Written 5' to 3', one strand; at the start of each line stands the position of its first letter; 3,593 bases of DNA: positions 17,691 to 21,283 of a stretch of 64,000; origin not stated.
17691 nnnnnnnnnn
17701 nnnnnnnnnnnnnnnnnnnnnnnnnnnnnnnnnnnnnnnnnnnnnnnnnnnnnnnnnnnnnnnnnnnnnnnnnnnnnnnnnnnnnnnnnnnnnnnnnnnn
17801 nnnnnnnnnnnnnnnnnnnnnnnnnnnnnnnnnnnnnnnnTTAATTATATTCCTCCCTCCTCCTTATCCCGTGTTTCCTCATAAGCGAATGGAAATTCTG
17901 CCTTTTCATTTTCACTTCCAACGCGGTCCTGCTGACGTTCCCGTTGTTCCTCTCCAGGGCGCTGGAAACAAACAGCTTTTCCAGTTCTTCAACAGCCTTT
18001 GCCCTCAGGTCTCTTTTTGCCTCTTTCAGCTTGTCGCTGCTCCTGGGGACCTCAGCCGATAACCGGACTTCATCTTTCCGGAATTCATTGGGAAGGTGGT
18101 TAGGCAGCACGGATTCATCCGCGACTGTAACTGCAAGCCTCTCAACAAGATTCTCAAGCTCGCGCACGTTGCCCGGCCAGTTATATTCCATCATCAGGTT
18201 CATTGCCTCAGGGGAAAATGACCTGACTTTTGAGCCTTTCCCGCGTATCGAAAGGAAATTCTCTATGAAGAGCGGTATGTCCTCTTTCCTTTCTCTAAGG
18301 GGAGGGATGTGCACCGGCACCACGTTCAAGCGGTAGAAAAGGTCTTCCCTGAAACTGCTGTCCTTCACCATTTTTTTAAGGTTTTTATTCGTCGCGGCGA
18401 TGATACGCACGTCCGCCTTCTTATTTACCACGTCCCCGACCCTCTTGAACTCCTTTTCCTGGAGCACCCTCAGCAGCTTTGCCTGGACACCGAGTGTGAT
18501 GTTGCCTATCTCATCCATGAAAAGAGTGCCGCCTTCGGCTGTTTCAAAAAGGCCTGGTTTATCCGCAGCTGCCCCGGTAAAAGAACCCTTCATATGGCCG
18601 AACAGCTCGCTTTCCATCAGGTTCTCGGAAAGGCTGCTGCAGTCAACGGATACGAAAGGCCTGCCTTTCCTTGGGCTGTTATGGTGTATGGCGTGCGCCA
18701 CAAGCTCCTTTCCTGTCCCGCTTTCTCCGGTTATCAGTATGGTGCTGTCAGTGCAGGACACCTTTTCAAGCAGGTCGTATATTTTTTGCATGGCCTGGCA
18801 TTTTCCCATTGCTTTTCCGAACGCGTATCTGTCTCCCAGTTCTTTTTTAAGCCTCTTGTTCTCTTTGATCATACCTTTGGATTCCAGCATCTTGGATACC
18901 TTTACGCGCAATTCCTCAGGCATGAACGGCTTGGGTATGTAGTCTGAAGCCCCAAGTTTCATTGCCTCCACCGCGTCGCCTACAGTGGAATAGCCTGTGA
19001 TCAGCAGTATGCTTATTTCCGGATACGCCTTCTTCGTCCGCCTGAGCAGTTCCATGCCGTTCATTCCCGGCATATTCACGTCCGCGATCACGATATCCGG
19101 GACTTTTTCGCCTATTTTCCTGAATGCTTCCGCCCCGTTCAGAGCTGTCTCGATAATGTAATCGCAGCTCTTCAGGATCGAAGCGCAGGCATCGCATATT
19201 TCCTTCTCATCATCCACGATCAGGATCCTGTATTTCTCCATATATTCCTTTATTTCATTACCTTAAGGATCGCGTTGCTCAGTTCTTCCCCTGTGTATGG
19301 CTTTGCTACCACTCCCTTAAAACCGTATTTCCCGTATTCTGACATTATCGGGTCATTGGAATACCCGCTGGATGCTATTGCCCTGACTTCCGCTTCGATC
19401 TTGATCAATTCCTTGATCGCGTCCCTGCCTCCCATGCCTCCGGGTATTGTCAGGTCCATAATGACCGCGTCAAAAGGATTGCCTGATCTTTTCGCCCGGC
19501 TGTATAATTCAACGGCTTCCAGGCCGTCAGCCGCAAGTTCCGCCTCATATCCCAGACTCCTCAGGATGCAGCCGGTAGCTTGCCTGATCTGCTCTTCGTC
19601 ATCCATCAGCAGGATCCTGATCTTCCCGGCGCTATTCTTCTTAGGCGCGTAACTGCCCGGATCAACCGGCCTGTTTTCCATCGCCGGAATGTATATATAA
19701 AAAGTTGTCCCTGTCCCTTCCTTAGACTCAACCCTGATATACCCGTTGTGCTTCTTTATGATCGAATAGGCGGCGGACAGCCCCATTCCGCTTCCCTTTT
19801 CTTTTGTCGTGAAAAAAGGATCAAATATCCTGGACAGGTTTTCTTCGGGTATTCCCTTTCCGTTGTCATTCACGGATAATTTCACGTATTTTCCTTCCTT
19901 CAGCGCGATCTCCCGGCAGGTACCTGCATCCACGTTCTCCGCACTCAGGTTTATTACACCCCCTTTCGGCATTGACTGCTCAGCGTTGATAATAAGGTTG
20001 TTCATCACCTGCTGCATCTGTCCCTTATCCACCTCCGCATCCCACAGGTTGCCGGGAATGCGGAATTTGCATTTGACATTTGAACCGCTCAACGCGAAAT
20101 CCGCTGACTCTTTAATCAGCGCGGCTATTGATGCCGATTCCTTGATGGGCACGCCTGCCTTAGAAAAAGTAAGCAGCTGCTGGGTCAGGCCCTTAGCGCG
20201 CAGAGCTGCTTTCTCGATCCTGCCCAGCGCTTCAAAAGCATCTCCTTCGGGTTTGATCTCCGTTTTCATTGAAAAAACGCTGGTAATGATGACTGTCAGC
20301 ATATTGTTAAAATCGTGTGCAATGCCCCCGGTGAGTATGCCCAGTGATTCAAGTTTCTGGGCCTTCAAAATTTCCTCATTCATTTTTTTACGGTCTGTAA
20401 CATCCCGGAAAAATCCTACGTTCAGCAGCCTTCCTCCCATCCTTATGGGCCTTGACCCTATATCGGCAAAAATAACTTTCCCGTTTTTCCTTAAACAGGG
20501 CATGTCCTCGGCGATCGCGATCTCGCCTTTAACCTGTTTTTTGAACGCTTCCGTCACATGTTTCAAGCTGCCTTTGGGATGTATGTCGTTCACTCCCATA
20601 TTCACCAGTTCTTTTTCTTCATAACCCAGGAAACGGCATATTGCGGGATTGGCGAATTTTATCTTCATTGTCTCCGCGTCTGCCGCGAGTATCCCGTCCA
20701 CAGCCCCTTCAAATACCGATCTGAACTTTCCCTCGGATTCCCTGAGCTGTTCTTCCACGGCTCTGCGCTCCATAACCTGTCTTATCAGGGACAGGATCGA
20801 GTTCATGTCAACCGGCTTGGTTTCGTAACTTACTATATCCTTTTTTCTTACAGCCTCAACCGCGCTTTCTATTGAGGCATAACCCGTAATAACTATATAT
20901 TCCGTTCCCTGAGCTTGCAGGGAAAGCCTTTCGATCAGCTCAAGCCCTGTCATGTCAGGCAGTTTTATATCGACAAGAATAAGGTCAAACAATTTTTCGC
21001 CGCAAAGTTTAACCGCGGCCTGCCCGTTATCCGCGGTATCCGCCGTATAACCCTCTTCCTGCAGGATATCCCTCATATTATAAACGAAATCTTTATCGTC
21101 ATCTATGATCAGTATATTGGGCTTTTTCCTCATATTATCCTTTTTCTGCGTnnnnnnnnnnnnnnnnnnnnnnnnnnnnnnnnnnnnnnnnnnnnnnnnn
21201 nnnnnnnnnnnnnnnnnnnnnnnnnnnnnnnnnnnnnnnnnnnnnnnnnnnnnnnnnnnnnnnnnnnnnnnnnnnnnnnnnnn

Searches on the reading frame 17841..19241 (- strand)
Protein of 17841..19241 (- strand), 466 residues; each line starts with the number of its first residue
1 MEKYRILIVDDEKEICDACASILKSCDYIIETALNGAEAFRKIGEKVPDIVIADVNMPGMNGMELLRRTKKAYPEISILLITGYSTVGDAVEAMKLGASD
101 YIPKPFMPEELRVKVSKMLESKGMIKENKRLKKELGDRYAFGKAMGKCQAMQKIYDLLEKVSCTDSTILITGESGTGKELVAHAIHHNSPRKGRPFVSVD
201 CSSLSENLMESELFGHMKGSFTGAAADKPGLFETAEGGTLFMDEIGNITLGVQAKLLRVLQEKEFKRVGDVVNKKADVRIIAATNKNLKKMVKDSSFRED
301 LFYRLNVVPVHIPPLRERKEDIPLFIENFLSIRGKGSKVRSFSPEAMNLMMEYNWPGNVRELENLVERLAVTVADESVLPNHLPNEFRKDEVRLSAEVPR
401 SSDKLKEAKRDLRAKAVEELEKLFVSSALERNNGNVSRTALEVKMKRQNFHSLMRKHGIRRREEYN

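Call 3: search_protein_families(library=pfam, proteins=[window:17841-19241:-])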
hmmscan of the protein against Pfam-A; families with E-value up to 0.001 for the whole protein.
window:17841-19241:- (466 aa): 9 families
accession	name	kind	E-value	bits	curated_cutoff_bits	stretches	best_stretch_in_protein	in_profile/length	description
PF00158.32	Sigma54_activat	-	3.7e-70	235.4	20.2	1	145-310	2-167/168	Sigma-54 interaction domain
PF00072.30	Response_reg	-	7.1e-30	103.9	30.2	1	6-115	1-110/111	Response regulator receiver domain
PF25601.1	AAA_lid_14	-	1.8e-23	82.6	27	1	316-392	1-79/87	AAA+ ATPase lid domain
PF14532.12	Sigma54_activ_2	-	2.2e-23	83.4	25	1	145-315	1-138/138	Sigma-54 interaction domain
PF07728.20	AAA_5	-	5.2e-09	36.7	22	1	168-288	2-125/139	AAA domain (dynein-related subfamily)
PF07724.20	AAA_2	-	3.5e-08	34.1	27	1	166-295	4-134/166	AAA domain (Cdc48 subfamily)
PF00004.35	AAA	-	4.1e-08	34.2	21.2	1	168-288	1-111/131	ATPase family associated with various cellular activities (AAA)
PF01078.27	Mg_chelatase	-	0.00049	20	20.3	0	167-286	24-158/207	Magnesium chelatase, subunit ChlI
PF13191.12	AAA_16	-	0.00057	20.9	32.6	0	150-216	8-81/167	AAA ATPase domain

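Call 22: find_related_loci(query=window:17841-19241:-, collection=genome_contigs, flank=10000)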
Query window:17841-19241:- (466 aa) in genome_contigs; peptide patterns used: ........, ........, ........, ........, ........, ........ (x = any residue, [..] = any of these).
600 stretches matched a pattern (row limit reached: there are more); 595 encode a relative of the query (tblastn E <= 1e-3); the best 80 are kept; 80 distinct loci.
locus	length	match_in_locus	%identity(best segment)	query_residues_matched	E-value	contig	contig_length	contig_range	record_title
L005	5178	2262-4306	46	5-461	4e-138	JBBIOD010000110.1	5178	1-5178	MAG: Ignavibacteriales bacterium isolate FAS170219_bin_271 NODE_7212_length_5178_cov_9.192075, whole genome shotgun sequ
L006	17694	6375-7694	48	1-443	1e-131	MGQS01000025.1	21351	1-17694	MAG: Deltaproteobacteria bacterium RBG_16_54_11 RBG_16_scaffold_1582, whole genome shotgun sequence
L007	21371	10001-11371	45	1-459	3e-129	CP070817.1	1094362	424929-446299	MAG: Deltaproteobacteria bacterium isolate bin116 chromosome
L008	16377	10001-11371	45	5-464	5e-129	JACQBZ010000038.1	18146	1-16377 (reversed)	MAG: Nitrospirae bacterium isolate NC_groundwater_955_Pr1_S-0.2um_56_113 Montesol18-Sp2_coassembly_scaffold_286290, whol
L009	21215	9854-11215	46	5-461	8e-128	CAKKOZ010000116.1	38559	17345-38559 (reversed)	Nitrospiria bacterium isolate Hainich-H32-bin115-1 genome assembly, contig: H32-bin115_1_Hain_PNK108_H32_02um_383_length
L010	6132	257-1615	45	5-460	4e-128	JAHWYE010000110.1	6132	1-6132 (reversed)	MAG: Nitrospirae bacterium isolate CR_Sed_300A_bin.33 scaffold_209, whole genome shotgun sequence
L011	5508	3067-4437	45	1-460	5e-128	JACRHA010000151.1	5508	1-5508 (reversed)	MAG: Nitrospirae bacterium isolate NC_groundwater_1765_Pr3_B-0.1um_46_13 SR-2_scaffold_141_3309258, whole genome shotgun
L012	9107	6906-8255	44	6-460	8e-127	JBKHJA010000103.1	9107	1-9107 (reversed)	MAG: Candidatus Aminicenantes bacterium isolate D4M11_12 NODE_4634_length_9107_cov_16.443990, whole genome shotgun seque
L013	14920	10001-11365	44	5-460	5e-126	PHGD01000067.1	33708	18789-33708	MAG: Nitrospira sp. LK70 C_2_scaffold_6034, whole genome shotgun sequence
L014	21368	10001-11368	44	5-464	1e-125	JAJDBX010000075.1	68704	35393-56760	MAG: Nitrospirota bacterium isolate OFTM336 OFTM336_74, whole genome shotgun sequence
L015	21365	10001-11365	44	5-460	1e-125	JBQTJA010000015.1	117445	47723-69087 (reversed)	MAG: Nitrospiraceae bacterium isolate SAW245 c_000000032990, whole genome shotgun sequence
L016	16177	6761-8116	45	5-460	1e-126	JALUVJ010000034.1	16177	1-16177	MAG: Nitrospira sp. isolate 128-326_metabat2_scaf2bin.035 128-326_scaffold_163_c1, whole genome shotgun sequence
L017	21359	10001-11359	45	5-460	1e-125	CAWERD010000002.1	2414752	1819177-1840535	MAG: Vicinamibacterales bacterium isolate MFD09212.bin.1.144 genome assembly, contig: contig_3066, whole genome shotgun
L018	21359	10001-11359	45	5-460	5e-125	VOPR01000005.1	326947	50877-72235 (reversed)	MAG: Nitrospira sp. isolate MAG_246 c_000000002795, whole genome shotgun sequence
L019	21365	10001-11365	44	5-460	7e-125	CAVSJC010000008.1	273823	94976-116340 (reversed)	MAG: uncultured Nitrospiraceae bacterium isolate MFD02360.bin.2.39 genome assembly, contig: contig_23841, whole genome s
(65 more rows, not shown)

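Call 30: search_protein_families(library=ncbifam, proteins=[window:17841-19241:-], max_evalue=0.00001)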
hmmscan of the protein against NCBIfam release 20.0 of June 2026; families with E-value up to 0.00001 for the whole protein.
window:17841-19241:- (466 aa): 110 families (the best 25 are shown)
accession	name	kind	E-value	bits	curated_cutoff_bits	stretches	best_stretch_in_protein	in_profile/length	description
NF008469.0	PRK11361.1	equivalog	3.7e-133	444.6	714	1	3-459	4-456/461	acetoacetate metabolism transcriptional regulator AtoC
TIGR01818.1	ntrC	equivalog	1.1e-129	433.3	558.6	1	6-449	1-455/463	nitrogen regulation protein NR(I)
NF051870.1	NAssimRespRegNtrX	equivalog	1e-112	377.3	600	1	5-458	3-451/452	nitrogen assimilation response regulator NtrX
TIGR02915.1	PEP_resp_reg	equivalog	7.2e-110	367.9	502.6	1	6-460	1-445/445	PEP-CTERM-box response regulator transcription factor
NF041946.1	LuxO_transreg_Vib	equivalog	1.8e-107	360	800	1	9-444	2-447/463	quorum-sensing sigma-54 dependent transcriptional regulator LuxO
NF008176.1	PRK10923.1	equivalog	2.5e-106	356.1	620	1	1-440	1-449/469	nitrogen regulation protein NR(I)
TIGR01817.1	nifA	equivalog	1.3e-105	354.2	528.85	1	137-391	191-446/534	nif-specific transcriptional activator NifA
NF007689.0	PRK10365.1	equivalog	1.1e-104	350.7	760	1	3-448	5-433/441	sigma-54-dependent response regulator transcription factor ZraR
NF041552.1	TF_PrdR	equivalog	2.4e-102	343.1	795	1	129-455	256-574/577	sigma-54 dependent transcriptional regulator PrdR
NF003451.0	PRK05022.1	equivalog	3.8e-101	339.3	476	1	132-460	180-511/512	nitric oxide reductase transcriptional regulator NorR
NF049963.1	RespRegFlgRCampy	domain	2e-97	326.8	750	1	8-412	5-406/429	fla regulon two-component system response regulator FlgR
NF011695.0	PRK15115.1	equivalog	1.5e-95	320.6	763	1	5-459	8-438/445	two-component system response regulator GlrR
NF038308.1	RNA_repair_RtcR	equivalog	1.6e-95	321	650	1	86-438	122-492/530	RNA repair transcriptional activator RtcR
NF050807.1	TransRegFlbDCaul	equivalog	1.4e-84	284.5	750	1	46-439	44-420/454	sigma-54-dependent transcriptional regulator FlbD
NF011958.0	PRK15429.1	equivalog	2.8e-84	284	830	1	124-448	360-684/692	formate hydrogenlyase transcriptional activator FlhA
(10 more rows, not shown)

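Call 48: find_homologous_proteins(query=window:17841-19241:-, max_evalue=1e-100)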
Query window:17841-19241:- (466 aa): 4036 proteins with E <= 1e-100 among 8000 candidates; the best 120 are listed.
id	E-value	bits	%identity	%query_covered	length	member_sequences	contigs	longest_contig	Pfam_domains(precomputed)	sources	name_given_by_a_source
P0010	0.0e+0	1025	100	100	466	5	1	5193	PF00158.33,PF07724.21,PF25601.2,PF00004.36,PF14532.13,PF07728.21,PF00072.31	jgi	-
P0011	1.5e-181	622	63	98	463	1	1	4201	PF00158.33,PF07724.21,PF25601.2,PF00004.36,PF14532.13,PF07728.21,PF00072.31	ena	-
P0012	2.4e-170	585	57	99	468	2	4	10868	PF00158.33,PF07724.21,PF25601.2,PF00004.36,PF14532.13,PF07728.21,PF00072.31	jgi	-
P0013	1.3e-167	576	55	97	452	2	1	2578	PF00158.33,PF07724.21,PF25601.2,PF00004.36,PF14532.13,PF07728.21,PF00072.31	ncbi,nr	ncbi:MAG TPA: sigma-54-dependent Fis family transcriptional regulator, partial [bacterium (Candidatu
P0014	1.6e-167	576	55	98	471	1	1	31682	PF00158.33,PF25601.2,PF02954.26,PF00004.36,PF14532.13,PF07728.21,PF00072.31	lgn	-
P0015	8.0e-167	574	56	99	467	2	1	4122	PF00158.33,PF07724.21,PF25601.2,PF02954.26,PF14532.13,PF07728.21,PF00072.31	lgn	-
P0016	1.1e-165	570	56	100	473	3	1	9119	PF00158.33,PF07724.21,PF25601.2,PF02954.26,PF00004.36,PF14532.13,PF07728.21,PF00072.31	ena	-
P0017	3.9e-165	568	56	99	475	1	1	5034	PF00158.33,PF07724.21,PF25601.2,PF02954.26,PF14532.13,PF07728.21,PF00072.31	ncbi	-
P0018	7.7e-165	567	56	99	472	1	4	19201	PF00158.33,PF07724.21,PF25601.2,PF02954.26,PF14532.13,PF07728.21,PF00072.31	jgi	jgi:DNA-binding NtrC family response regulator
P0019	1.7e-164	566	55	98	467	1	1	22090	PF00158.33,PF25601.2,PF02954.26,PF00004.36,PF14532.13,PF07728.21,PF00072.31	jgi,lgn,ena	-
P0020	2.6e-164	566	55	99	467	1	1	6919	PF00158.33,PF07724.21,PF25601.2,PF02954.26,PF14532.13,PF07728.21,PF00072.31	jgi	jgi:DNA-binding NtrC family response regulator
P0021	3.4e-164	565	57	99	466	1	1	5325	PF00158.33,PF07724.21,PF25601.2,PF02954.26,PF14532.13,PF07728.21,PF00072.31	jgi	jgi:DNA-binding NtrC family response regulator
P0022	1.3e-163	563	56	99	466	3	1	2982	PF00158.33,PF07724.21,PF25601.2,PF02954.26,PF14532.13,PF07728.21,PF00072.31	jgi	-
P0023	4.7e-163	561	57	99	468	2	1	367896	PF00158.33,PF07724.21,PF25601.2,PF14532.13,PF07728.21,PF00072.31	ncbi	-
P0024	1.6e-162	560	55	99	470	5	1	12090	PF00158.33,PF07724.21,PF25601.2,PF00004.36,PF14532.13,PF07728.21,PF00072.31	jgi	jgi:DNA-binding NtrC family response regulator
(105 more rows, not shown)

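Call 49: find_encoding_contigs(protein=P0011, flank=10000, max_places=2)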
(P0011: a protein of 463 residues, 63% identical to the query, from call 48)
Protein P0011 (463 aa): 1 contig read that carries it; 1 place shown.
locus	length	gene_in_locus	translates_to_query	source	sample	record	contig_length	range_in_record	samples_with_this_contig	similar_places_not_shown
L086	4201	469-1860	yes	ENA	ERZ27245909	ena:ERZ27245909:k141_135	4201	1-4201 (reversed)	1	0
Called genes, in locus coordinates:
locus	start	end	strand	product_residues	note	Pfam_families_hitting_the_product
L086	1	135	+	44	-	?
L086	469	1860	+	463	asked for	PF00072:Response_reg, PF00158:Sigma54_activat, PF14532:Sigma54_activ_2, PF00004:AAA (weak), PF07724:AAA_2 (weak), PF07728:AAA_5, PF25601:AAA_lid_14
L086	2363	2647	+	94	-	PF07689:KaiB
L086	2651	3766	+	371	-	PF00989:PAS (weak), PF13426:PAS_9 (weak), PF00512:HisKA (weak), PF02518:HATPase_c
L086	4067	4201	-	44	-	?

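Call 50: find_encoding_contigs(protein=P0012, flank=10000, max_places=2)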
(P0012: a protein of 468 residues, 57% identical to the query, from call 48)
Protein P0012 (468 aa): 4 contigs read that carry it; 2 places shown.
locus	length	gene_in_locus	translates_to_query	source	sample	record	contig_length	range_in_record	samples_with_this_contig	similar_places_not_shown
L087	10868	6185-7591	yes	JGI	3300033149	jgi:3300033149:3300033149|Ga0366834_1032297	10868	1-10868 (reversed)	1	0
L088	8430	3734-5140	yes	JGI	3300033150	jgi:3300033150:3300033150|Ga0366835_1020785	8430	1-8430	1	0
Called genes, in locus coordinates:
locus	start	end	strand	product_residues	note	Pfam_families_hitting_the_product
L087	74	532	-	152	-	PF02577:BFN_dom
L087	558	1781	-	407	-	PF01676:Metalloenzyme, PF10143:PhosphMutase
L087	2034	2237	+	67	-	-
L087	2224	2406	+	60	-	-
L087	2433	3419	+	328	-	PF01058:Oxidored_q6, PF14720:NiFe_hyd_SSU_C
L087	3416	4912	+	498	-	PF00374:NiFeSe_Hases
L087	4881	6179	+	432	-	PF00989:PAS, PF13188:PAS_8 (weak), PF08448:PAS_4, PF12860:PAS_7 (faint), PF13426:PAS_9, PF00512:HisKA, PF02518:HATPase_c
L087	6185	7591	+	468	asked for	PF00072:Response_reg, PF00158:Sigma54_activat, PF14532:Sigma54_activ_2, PF00004:AAA (weak), PF07724:AAA_2 (weak), PF07728:AAA_5, PF25601:AAA_lid_14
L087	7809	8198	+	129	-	PF00072:Response_reg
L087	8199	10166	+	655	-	PF00361:Proton_antipo_M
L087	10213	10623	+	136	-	-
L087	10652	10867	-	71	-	?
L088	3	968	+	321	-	?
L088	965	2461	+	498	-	PF00374:NiFeSe_Hases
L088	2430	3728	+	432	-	PF00989:PAS, PF13188:PAS_8 (weak), PF08448:PAS_4, PF12860:PAS_7 (faint), PF13426:PAS_9, PF00512:HisKA, PF02518:HATPase_c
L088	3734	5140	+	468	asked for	PF00072:Response_reg, PF00158:Sigma54_activat, PF14532:Sigma54_activ_2, PF00004:AAA (weak), PF07724:AAA_2 (weak), PF07728:AAA_5, PF25601:AAA_lid_14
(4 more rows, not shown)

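Call 51: find_encoding_contigs(protein=P0023, flank=10000, max_places=2)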
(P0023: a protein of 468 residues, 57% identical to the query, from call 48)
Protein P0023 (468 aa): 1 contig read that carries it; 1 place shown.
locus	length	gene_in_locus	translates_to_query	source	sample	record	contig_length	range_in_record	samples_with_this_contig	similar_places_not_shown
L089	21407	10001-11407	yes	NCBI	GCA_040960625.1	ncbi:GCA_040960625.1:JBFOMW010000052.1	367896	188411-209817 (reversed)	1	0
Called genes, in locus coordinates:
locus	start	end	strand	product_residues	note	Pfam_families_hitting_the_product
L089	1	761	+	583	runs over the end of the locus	-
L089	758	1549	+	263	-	-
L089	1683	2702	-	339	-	PF07889:DUF1664 (faint), PF14712:Snapin_Pallidin (faint), PF13181:TPR_8 (faint), PF13432:TPR_16, PF13525:YfiO, PF14559:TPR_19 (weak), PF07719:TPR_2 (weak), PF13174:TPR_6 (weak), +3 more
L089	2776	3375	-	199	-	PF00691:OmpA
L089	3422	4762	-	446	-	PF04052:TolB_N, PF26549:Tricorn_N, PF26550:Tricorn_2nd, PF07676:PD40, PF26549:Tricorn_N, PF25174:Beta-prop_THOC3, PF07676:PD40, PF26549:Tricorn_N, +9 more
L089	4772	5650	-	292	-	PF06519:TolA (faint), PF13103:TonB_2, PF03544:TonB_C (weak)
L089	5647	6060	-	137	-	PF02472:ExbD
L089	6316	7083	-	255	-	PF01618:MotA_ExbB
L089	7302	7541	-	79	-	PF14451:Ub-Mut7C, PF02597:ThiS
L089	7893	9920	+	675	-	PF09308:LuxQ-periplasm (faint), PF14827:dCache_3 (weak), PF17201:Cache_3-Cache_2, PF17202:sCache_3_3, PF17203:sCache_3_2 (weak), PF00672:HAMP, PF00512:HisKA, PF02518:HATPase_c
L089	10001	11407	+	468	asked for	PF00072:Response_reg, PF00158:Sigma54_activat, PF14532:Sigma54_activ_2, PF07724:AAA_2 (weak), PF07728:AAA_5, PF25601:AAA_lid_14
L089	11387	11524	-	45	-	-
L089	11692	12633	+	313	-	PF00072:Response_reg (weak), PF01257:2Fe-2S_thioredx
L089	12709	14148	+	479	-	PF01512:Complex1_51K, PF10589:NADH_4Fe-4S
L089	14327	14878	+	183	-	PF02811:PHP (weak)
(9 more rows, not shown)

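Call 59: find_encoding_contigs(protein=P0014, flank=4000, max_places=1)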
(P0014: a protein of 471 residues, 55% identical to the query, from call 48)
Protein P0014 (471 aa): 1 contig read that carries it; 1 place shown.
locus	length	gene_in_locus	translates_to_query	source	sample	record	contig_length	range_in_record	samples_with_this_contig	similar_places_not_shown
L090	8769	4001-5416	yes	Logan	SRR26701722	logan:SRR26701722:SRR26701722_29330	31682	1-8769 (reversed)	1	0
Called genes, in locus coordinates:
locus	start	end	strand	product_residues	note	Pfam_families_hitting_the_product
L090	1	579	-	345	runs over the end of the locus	PF01137:RTC, PF05189:RTC_insert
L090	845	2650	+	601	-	PF00662:Proton_antipo_N (faint), PF00361:Proton_antipo_M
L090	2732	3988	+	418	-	PF00989:PAS, PF13188:PAS_8 (weak), PF08448:PAS_4, PF13426:PAS_9, PF24820:Diguanyl_cycl_sensor (weak), PF00512:HisKA, PF02518:HATPase_c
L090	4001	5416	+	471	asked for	PF00072:Response_reg, PF00158:Sigma54_activat, PF14532:Sigma54_activ_2, PF00004:AAA (weak), PF07728:AAA_5, PF25601:AAA_lid_14, PF02954:HTH_8 (faint)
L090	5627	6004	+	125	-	PF00072:Response_reg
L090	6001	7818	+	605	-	PF00662:Proton_antipo_N (weak), PF00361:Proton_antipo_M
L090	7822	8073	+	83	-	-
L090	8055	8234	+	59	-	PF05370:DUF749 (weak)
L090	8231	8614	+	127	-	-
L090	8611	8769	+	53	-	?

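Call 60: find_encoding_contigs(protein=P0016, flank=4000, max_places=1)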
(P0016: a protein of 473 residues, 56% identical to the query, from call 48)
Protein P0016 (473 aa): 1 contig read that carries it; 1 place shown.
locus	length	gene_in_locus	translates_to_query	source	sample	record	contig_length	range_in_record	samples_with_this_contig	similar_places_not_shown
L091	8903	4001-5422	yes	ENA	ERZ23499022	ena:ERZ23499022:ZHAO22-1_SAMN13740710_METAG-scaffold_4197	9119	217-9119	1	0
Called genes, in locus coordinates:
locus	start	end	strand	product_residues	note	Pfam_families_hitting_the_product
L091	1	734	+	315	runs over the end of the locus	?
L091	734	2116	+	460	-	PF00374:NiFeSe_Hases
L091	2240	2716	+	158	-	PF01750:HycI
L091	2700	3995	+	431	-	PF24820:Diguanyl_cycl_sensor (faint), PF00989:PAS, PF13188:PAS_8 (weak), PF08448:PAS_4, PF13426:PAS_9, PF00512:HisKA, PF02518:HATPase_c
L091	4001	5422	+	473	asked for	PF00072:Response_reg, PF00158:Sigma54_activat, PF14532:Sigma54_activ_2, PF00004:AAA (weak), PF07724:AAA_2 (weak), PF07728:AAA_5, PF25601:AAA_lid_14, PF02954:HTH_8 (weak)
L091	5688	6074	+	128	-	PF00072:Response_reg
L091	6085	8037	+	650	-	PF00361:Proton_antipo_M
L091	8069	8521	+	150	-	PF13646:HEAT_2 (weak)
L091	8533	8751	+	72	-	-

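Call 61: find_encoding_contigs(protein=P0024, flank=4000, max_places=1)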
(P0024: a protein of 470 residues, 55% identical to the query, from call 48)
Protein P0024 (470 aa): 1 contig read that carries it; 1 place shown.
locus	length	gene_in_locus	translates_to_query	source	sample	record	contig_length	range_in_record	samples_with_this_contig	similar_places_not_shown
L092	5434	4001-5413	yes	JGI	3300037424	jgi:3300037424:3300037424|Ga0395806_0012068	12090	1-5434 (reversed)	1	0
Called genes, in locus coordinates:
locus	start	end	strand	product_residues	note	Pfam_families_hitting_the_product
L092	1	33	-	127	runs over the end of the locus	PF02472:ExbD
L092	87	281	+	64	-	-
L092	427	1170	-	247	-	PF01618:MotA_ExbB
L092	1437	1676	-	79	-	PF14451:Ub-Mut7C (weak), PF02597:ThiS (weak)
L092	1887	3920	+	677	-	PF09308:LuxQ-periplasm (faint), PF17203:sCache_3_2 (faint), PF17201:Cache_3-Cache_2, PF17202:sCache_3_3, PF00672:HAMP, PF00512:HisKA, PF02518:HATPase_c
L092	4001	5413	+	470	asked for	PF00072:Response_reg, PF00158:Sigma54_activat, PF14532:Sigma54_activ_2, PF00004:AAA (faint), PF07724:AAA_2 (weak), PF07728:AAA_5, PF25601:AAA_lid_14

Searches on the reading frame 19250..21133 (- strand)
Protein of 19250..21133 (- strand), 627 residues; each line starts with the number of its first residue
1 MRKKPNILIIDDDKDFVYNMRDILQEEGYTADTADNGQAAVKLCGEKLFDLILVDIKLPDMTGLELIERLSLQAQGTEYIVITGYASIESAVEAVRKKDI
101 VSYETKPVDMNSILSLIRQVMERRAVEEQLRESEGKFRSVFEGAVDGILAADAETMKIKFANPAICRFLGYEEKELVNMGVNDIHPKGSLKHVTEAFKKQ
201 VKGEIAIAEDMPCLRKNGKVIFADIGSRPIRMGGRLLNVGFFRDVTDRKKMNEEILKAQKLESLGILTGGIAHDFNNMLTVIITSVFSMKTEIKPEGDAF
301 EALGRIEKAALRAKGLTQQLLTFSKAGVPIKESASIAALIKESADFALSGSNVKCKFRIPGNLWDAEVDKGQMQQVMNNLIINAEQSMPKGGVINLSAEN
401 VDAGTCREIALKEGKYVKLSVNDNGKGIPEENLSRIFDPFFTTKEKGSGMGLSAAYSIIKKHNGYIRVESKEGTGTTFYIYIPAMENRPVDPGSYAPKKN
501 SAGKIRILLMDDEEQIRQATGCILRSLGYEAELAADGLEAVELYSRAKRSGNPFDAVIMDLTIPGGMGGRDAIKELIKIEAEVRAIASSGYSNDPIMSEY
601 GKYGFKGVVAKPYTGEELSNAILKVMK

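Call 3: search_protein_families(library=pfam, proteins=[window:19250-21133:-])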
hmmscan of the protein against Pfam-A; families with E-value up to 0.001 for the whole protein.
window:19250-21133:- (627 aa): 8 families
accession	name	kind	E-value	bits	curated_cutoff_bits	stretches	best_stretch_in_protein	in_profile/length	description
PF00072.30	Response_reg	-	4.7e-42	143.1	30.2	2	7-117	1-110/111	Response regulator receiver domain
PF02518.31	HATPase_c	-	1.1e-23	84.2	26.4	1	369-484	2-109/111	Histidine kinase-, DNA gyrase B-, and HSP90-like ATPase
PF13426.13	PAS_9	-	4.8e-10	40.1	27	1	146-247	2-103/103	PAS domain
PF13188.13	PAS_8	-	2.3e-08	34.1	21.8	1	136-176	2-38/65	PAS domain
PF00989.32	PAS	-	7.7e-06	26.3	22.6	1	136-245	2-113/113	PAS fold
PF00512.31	HisKA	-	8.4e-06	26.2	26.9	1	267-326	5-63/66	His Kinase A (phospho-acceptor) domain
PF08447.18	PAS_3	-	3.7e-05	24.4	25.6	1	160-231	3-76/89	PAS fold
PF08448.16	PAS_4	-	9.8e-05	23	23.1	1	142-249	2-109/110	PAS fold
